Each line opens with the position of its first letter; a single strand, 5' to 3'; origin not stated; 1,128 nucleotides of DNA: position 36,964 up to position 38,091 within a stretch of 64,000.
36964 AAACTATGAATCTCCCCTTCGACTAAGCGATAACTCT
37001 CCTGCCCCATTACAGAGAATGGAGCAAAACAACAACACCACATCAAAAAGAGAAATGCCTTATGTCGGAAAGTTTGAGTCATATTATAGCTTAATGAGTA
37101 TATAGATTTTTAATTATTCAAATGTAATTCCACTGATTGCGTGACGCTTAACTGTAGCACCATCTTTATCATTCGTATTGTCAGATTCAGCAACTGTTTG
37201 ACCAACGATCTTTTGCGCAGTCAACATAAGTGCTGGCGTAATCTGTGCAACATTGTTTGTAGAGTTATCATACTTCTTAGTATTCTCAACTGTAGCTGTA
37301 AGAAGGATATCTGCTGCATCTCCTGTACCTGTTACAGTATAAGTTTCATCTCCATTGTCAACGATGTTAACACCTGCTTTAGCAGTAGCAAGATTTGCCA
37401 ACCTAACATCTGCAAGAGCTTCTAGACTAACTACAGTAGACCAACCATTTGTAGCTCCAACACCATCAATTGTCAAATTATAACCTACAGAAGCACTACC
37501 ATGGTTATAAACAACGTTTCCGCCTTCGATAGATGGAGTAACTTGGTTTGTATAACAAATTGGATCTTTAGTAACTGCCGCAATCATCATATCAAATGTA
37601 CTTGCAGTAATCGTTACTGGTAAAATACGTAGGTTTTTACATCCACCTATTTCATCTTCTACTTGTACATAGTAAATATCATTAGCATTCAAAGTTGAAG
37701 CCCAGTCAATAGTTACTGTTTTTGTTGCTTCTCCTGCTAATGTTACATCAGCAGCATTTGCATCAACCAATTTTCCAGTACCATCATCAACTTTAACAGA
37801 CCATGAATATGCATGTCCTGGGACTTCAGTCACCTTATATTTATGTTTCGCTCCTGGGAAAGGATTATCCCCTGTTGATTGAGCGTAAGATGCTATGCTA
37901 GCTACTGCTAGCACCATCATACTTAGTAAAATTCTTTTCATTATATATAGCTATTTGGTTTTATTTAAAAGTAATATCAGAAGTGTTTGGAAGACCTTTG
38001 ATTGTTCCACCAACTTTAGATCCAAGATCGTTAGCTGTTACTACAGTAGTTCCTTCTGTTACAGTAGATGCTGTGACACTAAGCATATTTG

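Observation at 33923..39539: Six-gene T9SS-linked operon: five secreted paralogs share an unassigned module, but only the last has a sorting domain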

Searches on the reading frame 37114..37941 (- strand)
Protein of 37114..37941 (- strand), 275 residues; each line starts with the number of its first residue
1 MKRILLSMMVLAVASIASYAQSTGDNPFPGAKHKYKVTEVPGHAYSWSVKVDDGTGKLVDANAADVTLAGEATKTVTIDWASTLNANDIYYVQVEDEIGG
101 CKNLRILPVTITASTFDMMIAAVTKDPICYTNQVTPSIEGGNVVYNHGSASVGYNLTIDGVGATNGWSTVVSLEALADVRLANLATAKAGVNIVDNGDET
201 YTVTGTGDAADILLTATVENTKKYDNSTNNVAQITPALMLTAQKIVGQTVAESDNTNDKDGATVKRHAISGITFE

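Call 3: search_protein_families(library=pfam, proteins=[window:37114-37941:-], max_evalue=1)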
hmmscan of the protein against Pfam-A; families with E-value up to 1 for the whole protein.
window:37114-37941:- (275 aa): 2 families
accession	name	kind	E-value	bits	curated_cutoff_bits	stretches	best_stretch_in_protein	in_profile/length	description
PF13205.12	Big_5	-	0.071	14.3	23.6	1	63-98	49-87/105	Bacterial Ig-like domain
PF24230.1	Phage_zn_bind_6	-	0.15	12.7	27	0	32-58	7-32/71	Phage zinc binding domain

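Call 4: search_protein_families(library=ncbifam, proteins=[window:37114-37941:-], max_evalue=1)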
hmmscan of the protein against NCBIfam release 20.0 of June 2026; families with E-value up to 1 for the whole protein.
window:37114-37941:- (275 aa): 1 family
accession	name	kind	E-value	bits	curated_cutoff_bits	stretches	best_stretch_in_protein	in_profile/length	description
NF041505.1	HrpD6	equivalog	0.013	15.6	100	1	218-260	16-58/80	HrpD6 family protein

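Call 8: find_homologous_proteins(query=window:37114-37941:-, max_evalue=0.001)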
Query window:37114-37941:- (275 aa): 10 proteins with E <= 0.001 among 1901 candidates.
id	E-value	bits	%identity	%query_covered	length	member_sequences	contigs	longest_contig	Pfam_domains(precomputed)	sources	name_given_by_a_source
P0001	4.8e-168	575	98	100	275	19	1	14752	-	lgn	-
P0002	1.5e-148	511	86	100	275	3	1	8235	-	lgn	-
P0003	1.1e-141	488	85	100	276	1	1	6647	-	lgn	-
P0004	2.2e-135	468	82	100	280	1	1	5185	-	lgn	-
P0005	4.1e-134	464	84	97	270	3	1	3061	-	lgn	-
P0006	3.9e-131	454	82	97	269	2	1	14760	-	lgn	-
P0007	1.3e-118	413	78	97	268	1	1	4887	-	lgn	-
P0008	9.6e-71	256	49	100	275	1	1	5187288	-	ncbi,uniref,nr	ncbi:hypothetical protein K5X82_13245 [Halosquirtibacter xylanolyticus]|uniref:hypothetical protein 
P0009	6.9e-70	253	50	100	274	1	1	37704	-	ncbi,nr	ncbi:hypothetical protein OAT16_05495 [Prolixibacteraceae bacterium]|nr:hypothetical protein [Prolix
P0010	1.2e-36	144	35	100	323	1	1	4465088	-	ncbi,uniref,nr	ncbi:hypothetical protein K4L44_14480 [Halosquirtibacter laminarini]|uniref:Uncharacterized protein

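Call 9: find_encoding_contigs(protein=P0008, flank=8000, max_places=2)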
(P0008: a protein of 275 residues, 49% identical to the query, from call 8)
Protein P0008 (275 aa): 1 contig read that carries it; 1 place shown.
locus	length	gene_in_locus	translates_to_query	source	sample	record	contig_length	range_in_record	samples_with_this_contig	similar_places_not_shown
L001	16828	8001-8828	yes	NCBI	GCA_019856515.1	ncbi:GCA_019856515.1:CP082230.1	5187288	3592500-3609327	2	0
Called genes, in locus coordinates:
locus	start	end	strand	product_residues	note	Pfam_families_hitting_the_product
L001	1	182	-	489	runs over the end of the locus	PF00133:tRNA-synt_1 (faint), PF01406:tRNA-synt_1e, PF09334:tRNA-synt_1g (weak), PF09190:DALR_2, PF23493:CysS_C (weak)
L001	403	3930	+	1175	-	PF00515:TPR_1 (faint), PF07719:TPR_2 (faint), PF13174:TPR_6 (faint), PF13181:TPR_8 (faint), PF13424:TPR_12 (faint), PF13428:TPR_14 (faint), PF13432:TPR_16 (faint), PF13176:TPR_7 (faint)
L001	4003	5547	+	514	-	PF00072:Response_reg, PF08665:PglZ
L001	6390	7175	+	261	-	-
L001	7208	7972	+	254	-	-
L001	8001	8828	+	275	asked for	-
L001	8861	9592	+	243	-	-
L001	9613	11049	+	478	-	PF17803:Cadherin_4 (weak), PF17892:Cadherin_5, PF17963:Big_9, PF13585:CHU_C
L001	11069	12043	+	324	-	PF11751:PorP_SprF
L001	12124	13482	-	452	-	PF00884:Sulfatase, PF01663:Phosphodiest, PF16347:SGSH_C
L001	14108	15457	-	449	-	PF02321:OEP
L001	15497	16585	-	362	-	PF25917:BSH_RND (weak), PF25973:BSH_CzcB (weak), PF25885:HH_EMRA (weak), PF25975:CzcB_C (faint), PF25989:YknX_C (faint)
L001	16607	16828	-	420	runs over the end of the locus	PF12704:MacB_PCD, PF02687:FtsX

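Call 10: find_encoding_contigs(protein=P0010, flank=8000, max_places=2)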
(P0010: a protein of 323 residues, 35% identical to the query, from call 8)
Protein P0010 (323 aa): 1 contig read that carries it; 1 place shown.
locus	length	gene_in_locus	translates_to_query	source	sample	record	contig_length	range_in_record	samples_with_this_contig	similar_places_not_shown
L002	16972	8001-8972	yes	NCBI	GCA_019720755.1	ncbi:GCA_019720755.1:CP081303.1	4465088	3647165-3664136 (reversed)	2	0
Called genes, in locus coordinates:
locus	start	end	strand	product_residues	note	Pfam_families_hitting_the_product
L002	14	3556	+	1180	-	PF07719:TPR_2 (faint), PF00515:TPR_1 (faint), PF13424:TPR_12 (faint), PF13428:TPR_14 (faint), PF13432:TPR_16 (faint), PF14559:TPR_19 (faint), PF13181:TPR_8 (weak)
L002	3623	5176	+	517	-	PF00072:Response_reg, PF08665:PglZ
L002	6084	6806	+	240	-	-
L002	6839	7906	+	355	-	-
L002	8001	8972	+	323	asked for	-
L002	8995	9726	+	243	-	-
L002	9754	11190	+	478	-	PF22352:K319L-like_PKD (faint), PF17963:Big_9, PF13585:CHU_C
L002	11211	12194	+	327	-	PF11751:PorP_SprF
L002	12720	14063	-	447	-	PF02321:OEP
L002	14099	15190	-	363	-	PF25919:BSH_CusB (faint), PF25917:BSH_RND (weak), PF25973:BSH_CzcB (weak), PF25885:HH_EMRA (weak), PF25881:HH_YBHG (weak), PF25893:HH_CzcB (weak)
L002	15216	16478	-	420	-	PF12704:MacB_PCD, PF02687:FtsX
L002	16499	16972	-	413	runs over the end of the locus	PF12704:MacB_PCD, PF02687:FtsX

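Call 15: find_homologous_proteins(query=A2, max_evalue=0.01)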
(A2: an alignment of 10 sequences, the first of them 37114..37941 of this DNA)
Query A2 (10 sequences) (275 aa, profile of the alignment): 14 proteins with E <= 0.01 among 8000 candidates.
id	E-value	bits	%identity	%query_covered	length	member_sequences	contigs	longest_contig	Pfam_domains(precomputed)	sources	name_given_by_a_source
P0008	9.6e-86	306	49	100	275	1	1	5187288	-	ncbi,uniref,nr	ncbi:hypothetical protein K5X82_13245 [Halosquirtibacter xylanolyticus]|uniref:hypothetical protein 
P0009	2.5e-85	304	50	100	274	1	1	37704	-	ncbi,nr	ncbi:hypothetical protein OAT16_05495 [Prolixibacteraceae bacterium]|nr:hypothetical protein [Prolix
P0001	5.1e-82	294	98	100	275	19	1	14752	-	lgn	-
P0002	3.6e-77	278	86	100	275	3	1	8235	-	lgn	-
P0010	5.6e-77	277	35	100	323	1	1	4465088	-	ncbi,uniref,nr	ncbi:hypothetical protein K4L44_14480 [Halosquirtibacter laminarini]|uniref:Uncharacterized protein 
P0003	7.3e-77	277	85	100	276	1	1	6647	-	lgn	-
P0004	4.1e-75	271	82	100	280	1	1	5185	-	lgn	-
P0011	9.2e-75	270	44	7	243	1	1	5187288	-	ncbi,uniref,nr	ncbi:hypothetical protein K5X82_13250 [Halosquirtibacter xylanolyticus]|uniref:hypothetical protein 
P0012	2.4e-73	265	26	40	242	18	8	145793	-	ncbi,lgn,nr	ncbi:MAG: hypothetical protein N4A37_03600 [Prolixibacteraceae bacterium]|nr:hypothetical protein [P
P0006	4.5e-72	261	82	97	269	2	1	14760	-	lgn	-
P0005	1.7e-70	256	84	97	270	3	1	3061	-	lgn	-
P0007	9.1e-68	247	78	97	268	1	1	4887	-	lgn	-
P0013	2.8e-64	235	26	31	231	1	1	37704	-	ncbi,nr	ncbi:hypothetical protein OAT16_05500 [Prolixibacteraceae bacterium]|nr:hypothetical protein [Prolix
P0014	4.9e-24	104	73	37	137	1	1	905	-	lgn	-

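Call 18: find_encoding_contigs(protein=P0012, flank=10000, max_places=4)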
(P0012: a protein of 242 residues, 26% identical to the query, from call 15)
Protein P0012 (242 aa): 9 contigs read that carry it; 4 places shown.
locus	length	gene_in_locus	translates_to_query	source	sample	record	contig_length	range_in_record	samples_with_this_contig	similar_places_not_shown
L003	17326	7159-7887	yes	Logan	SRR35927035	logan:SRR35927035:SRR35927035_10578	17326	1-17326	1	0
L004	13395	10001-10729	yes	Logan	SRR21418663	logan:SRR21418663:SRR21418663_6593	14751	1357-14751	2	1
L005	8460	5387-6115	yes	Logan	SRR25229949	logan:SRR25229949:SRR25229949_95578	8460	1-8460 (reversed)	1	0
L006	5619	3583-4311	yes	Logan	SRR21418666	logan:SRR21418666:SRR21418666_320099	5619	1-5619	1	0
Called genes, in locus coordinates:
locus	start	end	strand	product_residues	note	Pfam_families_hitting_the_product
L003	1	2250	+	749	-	?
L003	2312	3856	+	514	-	PF00072:Response_reg, PF08665:PglZ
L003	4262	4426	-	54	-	-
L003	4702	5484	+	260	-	-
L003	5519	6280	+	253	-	-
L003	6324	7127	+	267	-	-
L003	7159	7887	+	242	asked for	-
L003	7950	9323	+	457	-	PF17803:Cadherin_4 (weak), PF17892:Cadherin_5, PF17963:Big_9, PF13585:CHU_C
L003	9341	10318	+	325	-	PF11751:PorP_SprF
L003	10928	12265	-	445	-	PF02321:OEP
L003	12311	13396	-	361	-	PF25917:BSH_RND (weak), PF25919:BSH_CusB (weak), PF25973:BSH_CzcB (weak), PF25885:HH_EMRA (weak), PF25881:HH_YBHG (weak), PF25893:HH_CzcB (weak), PF25989:YknX_C (weak)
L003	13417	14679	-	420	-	PF12704:MacB_PCD, PF02687:FtsX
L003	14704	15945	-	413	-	PF12704:MacB_PCD, PF02687:FtsX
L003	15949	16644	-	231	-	PF00005:ABC_tran, PF02463:SMC_N (weak), PF13304:AAA_21 (faint)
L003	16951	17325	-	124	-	?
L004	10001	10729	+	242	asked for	-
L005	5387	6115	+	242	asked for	-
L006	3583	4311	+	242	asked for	-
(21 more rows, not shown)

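Call 26: search_protein_representatives(alignment_id=A3)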
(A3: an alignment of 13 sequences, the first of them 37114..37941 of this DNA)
Query: 13 sequences, 262 profile positions. Proteins with E-value up to 0.001 (for the whole library): 352; up to 1e-10: 103; up to 1e-30: 5. The best 150 are listed.
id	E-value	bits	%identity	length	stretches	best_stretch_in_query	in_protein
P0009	1.2e-99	349.5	-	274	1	1-262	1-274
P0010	2.3e-90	319.1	-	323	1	1-262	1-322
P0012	1.0e-78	281.0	-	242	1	1-262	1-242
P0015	5.2e-67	242.6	-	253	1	1-262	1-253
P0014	3.8e-34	134.9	-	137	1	1-100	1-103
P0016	4.3e-30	121.6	-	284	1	1-260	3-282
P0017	1.7e-29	119.6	-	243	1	7-261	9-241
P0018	6.4e-29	117.7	-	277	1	1-261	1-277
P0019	1.6e-28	116.4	-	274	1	4-261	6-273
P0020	3.3e-27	112.1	-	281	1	6-260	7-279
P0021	3.8e-27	111.9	-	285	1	5-260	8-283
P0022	4.5e-27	111.7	-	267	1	1-262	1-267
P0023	1.5e-26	110.0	-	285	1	1-261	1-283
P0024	1.8e-25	106.4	-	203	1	1-172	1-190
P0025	3.4e-25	105.5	-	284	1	2-261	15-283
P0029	4.3e-23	98.6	-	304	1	4-260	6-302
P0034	2.7e-20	89.5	-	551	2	1-223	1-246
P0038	1.1e-18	84.2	-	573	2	4-232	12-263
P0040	8.9e-18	81.2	-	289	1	4-261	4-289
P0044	2.3e-17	79.8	-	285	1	3-192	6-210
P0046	7.7e-17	78.1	-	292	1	5-230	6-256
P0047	1.4e-16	77.3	-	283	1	1-261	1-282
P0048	8.2e-16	74.8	-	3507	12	11-71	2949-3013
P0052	5.1e-15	72.2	-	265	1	3-261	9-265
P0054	5.8e-15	72.0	-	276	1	6-260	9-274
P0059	1.5e-14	70.6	-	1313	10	11-54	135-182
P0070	2.2e-13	66.8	-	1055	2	9-132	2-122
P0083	2.3e-12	63.5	-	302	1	3-209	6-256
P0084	3.3e-12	62.9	-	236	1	6-157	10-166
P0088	7.8e-12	61.7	-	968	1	7-129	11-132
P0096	1.9e-11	60.5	-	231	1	2-132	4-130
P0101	2.7e-11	59.9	-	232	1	5-199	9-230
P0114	1.2e-10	57.9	-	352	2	1-163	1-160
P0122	3.0e-10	56.5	-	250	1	1-152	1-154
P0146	4.3e-09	52.7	-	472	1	3-149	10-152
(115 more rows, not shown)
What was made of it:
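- An exhaustive HMMER search finds 352 clusters at E<=1e-3, mostly full-length proteins of 250-300 aa (call 26).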

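Call 28: predict_structure(alignment_id=A3)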
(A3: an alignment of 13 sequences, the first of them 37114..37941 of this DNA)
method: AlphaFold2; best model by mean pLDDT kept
length: 275 residues; sequences in the alignment: 13
mean_pLDDT: 80.0   pTM: 0.64
mean pLDDT of the five models: 80.0, 78.8, 69.2, 66.9, 66.5
residues with pLDDT >= 90: 90; 70-90: 134; 50-70: 26; < 50: 25
segments of 3 or more residues with pLDDT < 50: 1-24
pLDDT, mean of each block of 10 residues (from residue 1): 37 33 58 85 92 92 91 87 86 91 89 83 83 74 78 91 85 88 94 95 91 92 69 81 80 72 73 55
secondary structure, 60 per line:
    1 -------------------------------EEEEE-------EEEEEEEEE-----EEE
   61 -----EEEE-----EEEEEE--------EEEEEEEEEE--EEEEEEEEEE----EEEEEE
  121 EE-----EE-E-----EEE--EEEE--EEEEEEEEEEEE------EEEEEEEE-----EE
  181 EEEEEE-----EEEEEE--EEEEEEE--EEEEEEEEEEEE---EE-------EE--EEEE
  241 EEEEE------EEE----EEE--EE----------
elements in order: E32-36 E44-52 E58-60 E66-69 E75-80 E89-98 E101-110 E115-122 E137-139 E142-145 E148-159 E166-173 E179-186 E192-197 E200-206 E209-220 E237-245 E252-254 E259-261

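Call 30: search_protein_families(library=pfam, proteins=[P0016, P0019, P0034, P0040, P0048, P0059, P0070, P0088, P0114, P0146], max_evalue=0.01)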
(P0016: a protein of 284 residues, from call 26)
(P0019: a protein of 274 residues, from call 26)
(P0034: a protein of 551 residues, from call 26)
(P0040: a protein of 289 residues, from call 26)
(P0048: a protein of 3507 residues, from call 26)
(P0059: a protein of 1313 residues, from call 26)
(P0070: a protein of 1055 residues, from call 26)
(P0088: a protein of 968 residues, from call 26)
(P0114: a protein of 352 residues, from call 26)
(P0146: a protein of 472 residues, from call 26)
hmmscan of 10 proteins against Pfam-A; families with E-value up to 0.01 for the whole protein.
P0016 (284 aa): 1 family
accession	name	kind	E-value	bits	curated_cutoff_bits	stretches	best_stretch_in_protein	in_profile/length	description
PF16371.11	MetallophosN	-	0.0011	19.6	35.6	1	192-244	12-64/77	N terminal of Calcineurin-like phosphoesterase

P0019 (274 aa): 0 families

P0034 (551 aa): 0 families

P0040 (289 aa): 0 families

P0048 (3507 aa): 8 families
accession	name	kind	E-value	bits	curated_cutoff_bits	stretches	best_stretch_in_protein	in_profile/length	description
PF19408.5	PKD_6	-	0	1017.2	25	13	2957-3035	2-82/82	PKD-like domain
PF13927.12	Ig_3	-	1.6e-53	179.6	30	0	1736-1814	2-77/78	Immunoglobulin domain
PF19081.6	Ig_7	-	1.8e-17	63.8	27.3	1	171-248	3-83/84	Ig-like domain CHU_C associated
PF07679.22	I-set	-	1e-12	48.4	23.7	0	351-384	3-36/90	Immunoglobulin I-set domain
PF18962.6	Por_Secre_tail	-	1.2e-12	48.4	27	1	3423-3496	1-71/75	Secretion system C-terminal sorting domain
PF17802.7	SpaA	-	0.00034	21.2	23.1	1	3068-3117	16-67/91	Prealbumin-like fold domain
PF10942.13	DUF2619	-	0.00034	21.1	27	0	591-628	40-77/86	Protein of unknown function (DUF2619)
PF00404.24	Dockerin_1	-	0.0015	19.1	22.9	1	3125-3176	10-57/57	Dockerin type I domain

P0059 (1313 aa): 6 families
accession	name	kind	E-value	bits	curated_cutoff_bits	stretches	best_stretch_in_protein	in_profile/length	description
PF19408.5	PKD_6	-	2.2e-263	851.9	25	15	1053-1131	5-81/82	PKD-like domain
PF18962.6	Por_Secre_tail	-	2.5e-09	37.8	27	1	1237-1311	1-75/75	Secretion system C-terminal sorting domain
PF18957.6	RibLong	-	1.6e-05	26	27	0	257-303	30-76/93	Long Rib domain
PF10633.15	NPCBM_assoc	-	0.00024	21.6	24.4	0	250-289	21-62/78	NPCBM-associated, NEW3 domain of alpha-galactosidase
PF22143.2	ScpA_C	-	0.00052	20.6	27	0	142-174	58-91/91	C5a peptidase, fibronectin type III domain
PF07949.17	YbbR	-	0.0078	16.9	22.3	0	100-125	51-76/81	YbbR-like protein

P0070 (1055 aa): 11 families
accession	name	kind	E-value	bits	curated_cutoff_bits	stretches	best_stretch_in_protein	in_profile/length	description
PF17963.7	Big_9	-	6e-49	165.3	23.6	5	509-597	1-88/89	Bacterial Ig domain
PF17892.7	Cadherin_5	-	1.2e-22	80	26.5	2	306-398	2-97/98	Cadherin-like domain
PF13585.12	CHU_C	-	8.2e-22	77.6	27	1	961-1053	3-86/86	CHU_C Type IX secretion signal domain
PF17803.7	Cadherin_4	-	2.1e-19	70.2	25.1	3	504-567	6-71/71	Bacterial cadherin-like domain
PF22352.2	K319L-like_PKD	-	2.6e-05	24.6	27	0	241-293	16-74/84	K319L-like, PKD domain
PF08329.16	ChitinaseA_N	-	2.9e-05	24.2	21.2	0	244-304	50-107/133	Chitinase A, N-terminal domain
PF00801.26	PKD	-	9.8e-05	22.7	23.5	1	229-297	9-75/80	PKD domain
PF18911.6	PKD_4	-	0.0008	19.9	27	1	218-302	3-83/85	PKD domain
PF19077.6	Big_13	-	0.00083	20.2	27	0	235-298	27-94/102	Bacterial Ig-like domain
PF15418.12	DUF4625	-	0.001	19.8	27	0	73-99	104-130/131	Domain of unknown function (DUF4625)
PF07495.19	Y_Y_Y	-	0.0045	17.3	26.6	0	243-292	4-51/65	Y_Y_Y domain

P0088 (968 aa): 8 families
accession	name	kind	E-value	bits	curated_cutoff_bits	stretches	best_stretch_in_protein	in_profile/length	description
PF17963.7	Big_9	-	8e-47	158.5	23.6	4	419-499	1-77/89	Bacterial Ig domain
PF17892.7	Cadherin_5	-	2.9e-28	98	26.5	2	419-499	2-84/98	Cadherin-like domain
PF13585.12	CHU_C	-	3.7e-25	88.3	27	1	874-966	3-86/86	CHU_C Type IX secretion signal domain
PF17803.7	Cadherin_4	-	1.1e-19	71.1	25.1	2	417-480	9-71/71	Bacterial cadherin-like domain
PF22352.2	K319L-like_PKD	-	6.3e-05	23.4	27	1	701-771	1-82/84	K319L-like, PKD domain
PF18911.6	PKD_4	-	0.00055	20.4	27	0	700-767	7-78/85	PKD domain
PF19081.6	Ig_7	-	0.0013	19.4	27.3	0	709-771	14-78/84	Ig-like domain CHU_C associated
PF08329.16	ChitinaseA_N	-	0.0014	18.7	21.2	0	267-317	63-112/133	Chitinase A, N-terminal domain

P0114 (352 aa): 12 families
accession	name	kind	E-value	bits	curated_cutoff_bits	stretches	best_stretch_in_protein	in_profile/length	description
PF07495.19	Y_Y_Y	-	1.7e-11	44.3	26.6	0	224-247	26-48/65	Y_Y_Y domain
PF21471.3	Reelin_subrepeat-B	-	8.8e-07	29.2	27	0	131-153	57-79/127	Reelin subrepeat B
PF13620.12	CarboxypepD_reg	-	1.4e-06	29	32.3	0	125-181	17-71/82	Carboxypeptidase regulatory-like domain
PF23623.1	GBD_IRG7_N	-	4.3e-06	27.2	27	0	227-257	62-91/95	IRG7 N-terminal galactose binding domain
PF24421.1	Ig_J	-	2.5e-05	24.8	29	0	74-104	71-101/104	Tip attachment protein J, Ig-like domain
PF03174.19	CHB_HEX_C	-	4.9e-05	23.6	23.6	0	290-327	34-69/76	Chitobiase/beta-hexosaminidase C-terminal domain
PF17210.9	SdrD_B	-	9.5e-05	23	29.7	0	151-176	51-76/112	SdrD B-like domain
PF19406.5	PKD_5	-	0.0013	19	25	0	30-105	3-85/88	PKD-like domain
PF18981.6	InlK_D3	-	0.0018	18.8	25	0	78-104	49-75/75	Internalin K domain (D3/D4)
PF02012.26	BNR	-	0.0021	18.2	27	0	138-148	2-12/12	BNR/Asp-box repeat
PF15902.12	Sortilin-Vps10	-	0.0034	16.7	33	0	120-149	401-434/446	Sortilin, neurotensin receptor 3,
PF14344.12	DUF4397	-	0.0044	18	30.6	0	223-271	28-75/119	Domain of unknown function (DUF4397)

P0146 (472 aa): 7 families
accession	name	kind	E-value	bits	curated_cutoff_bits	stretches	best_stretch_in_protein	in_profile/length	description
PF13585.12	CHU_C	-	5e-25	87.9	27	1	382-470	2-86/86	CHU_C Type IX secretion signal domain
PF17963.7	Big_9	-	3.3e-15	57.2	23.6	1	285-374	1-88/89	Bacterial Ig domain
PF17892.7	Cadherin_5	-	4.3e-08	33.3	26.5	1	326-375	47-96/98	Cadherin-like domain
PF18911.6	PKD_4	-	1.6e-07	31.7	27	0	75-111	46-83/85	PKD domain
PF00801.26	PKD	-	1.3e-05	25.6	23.5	0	30-107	8-75/80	PKD domain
PF17803.7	Cadherin_4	-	4.7e-05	24.3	25.1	1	285-344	11-71/71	Bacterial cadherin-like domain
PF22352.2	K319L-like_PKD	-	6.2e-05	23.4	27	0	123-205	2-84/84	K319L-like, PKD domain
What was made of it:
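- On PKD-domain superfamily (N-module): A g5-like protein (P0146) hits PKD and PKD_4 below threshold (call 30).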

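Call 31: list_cluster_members(proteins=[P0016, P0018, P0019, P0020, P0034, P0040, P0052, P0070, P0088, P0146])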
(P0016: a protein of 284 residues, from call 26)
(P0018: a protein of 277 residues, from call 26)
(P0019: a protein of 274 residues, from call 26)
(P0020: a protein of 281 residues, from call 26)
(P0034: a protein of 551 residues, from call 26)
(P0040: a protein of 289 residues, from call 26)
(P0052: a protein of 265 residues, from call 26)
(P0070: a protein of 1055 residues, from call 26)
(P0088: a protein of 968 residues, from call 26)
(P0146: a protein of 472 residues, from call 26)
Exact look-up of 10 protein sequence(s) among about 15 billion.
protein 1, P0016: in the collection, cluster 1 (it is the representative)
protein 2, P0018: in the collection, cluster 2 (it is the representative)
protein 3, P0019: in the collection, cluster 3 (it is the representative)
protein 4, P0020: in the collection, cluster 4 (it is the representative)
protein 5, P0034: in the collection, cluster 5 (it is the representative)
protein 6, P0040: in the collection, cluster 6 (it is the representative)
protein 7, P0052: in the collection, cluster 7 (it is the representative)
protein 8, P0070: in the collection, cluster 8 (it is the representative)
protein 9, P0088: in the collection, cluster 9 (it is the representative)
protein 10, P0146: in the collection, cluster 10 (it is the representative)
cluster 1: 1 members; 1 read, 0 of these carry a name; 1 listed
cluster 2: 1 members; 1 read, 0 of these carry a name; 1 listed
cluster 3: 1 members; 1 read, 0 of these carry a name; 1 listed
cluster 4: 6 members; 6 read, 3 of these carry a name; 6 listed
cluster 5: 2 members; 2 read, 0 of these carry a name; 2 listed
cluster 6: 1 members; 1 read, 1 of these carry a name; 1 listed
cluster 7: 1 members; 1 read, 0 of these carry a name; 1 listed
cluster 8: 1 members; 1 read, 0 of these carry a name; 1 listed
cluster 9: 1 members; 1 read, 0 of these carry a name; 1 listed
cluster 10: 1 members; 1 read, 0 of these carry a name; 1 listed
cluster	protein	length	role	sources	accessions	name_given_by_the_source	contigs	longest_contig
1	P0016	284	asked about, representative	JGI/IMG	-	-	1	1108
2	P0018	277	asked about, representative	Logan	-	-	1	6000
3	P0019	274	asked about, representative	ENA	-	-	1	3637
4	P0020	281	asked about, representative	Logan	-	-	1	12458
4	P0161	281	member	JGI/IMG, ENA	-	hypothetical protein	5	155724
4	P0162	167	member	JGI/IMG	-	hypothetical protein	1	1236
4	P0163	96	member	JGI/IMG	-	hypothetical protein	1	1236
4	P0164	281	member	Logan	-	-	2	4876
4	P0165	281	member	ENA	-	-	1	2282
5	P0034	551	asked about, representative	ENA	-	-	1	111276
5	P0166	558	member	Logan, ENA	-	-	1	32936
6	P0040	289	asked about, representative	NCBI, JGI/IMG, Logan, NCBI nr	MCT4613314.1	MAG: hypothetical protein N4A49_00395 [Marinifilaceae bacterium] | hypothetical protein | hypothetical protein [Marinifilaceae bacterium]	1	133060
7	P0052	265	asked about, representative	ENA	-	-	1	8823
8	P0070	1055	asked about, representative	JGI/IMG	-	-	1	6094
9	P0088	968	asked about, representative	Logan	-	-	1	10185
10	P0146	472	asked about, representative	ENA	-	-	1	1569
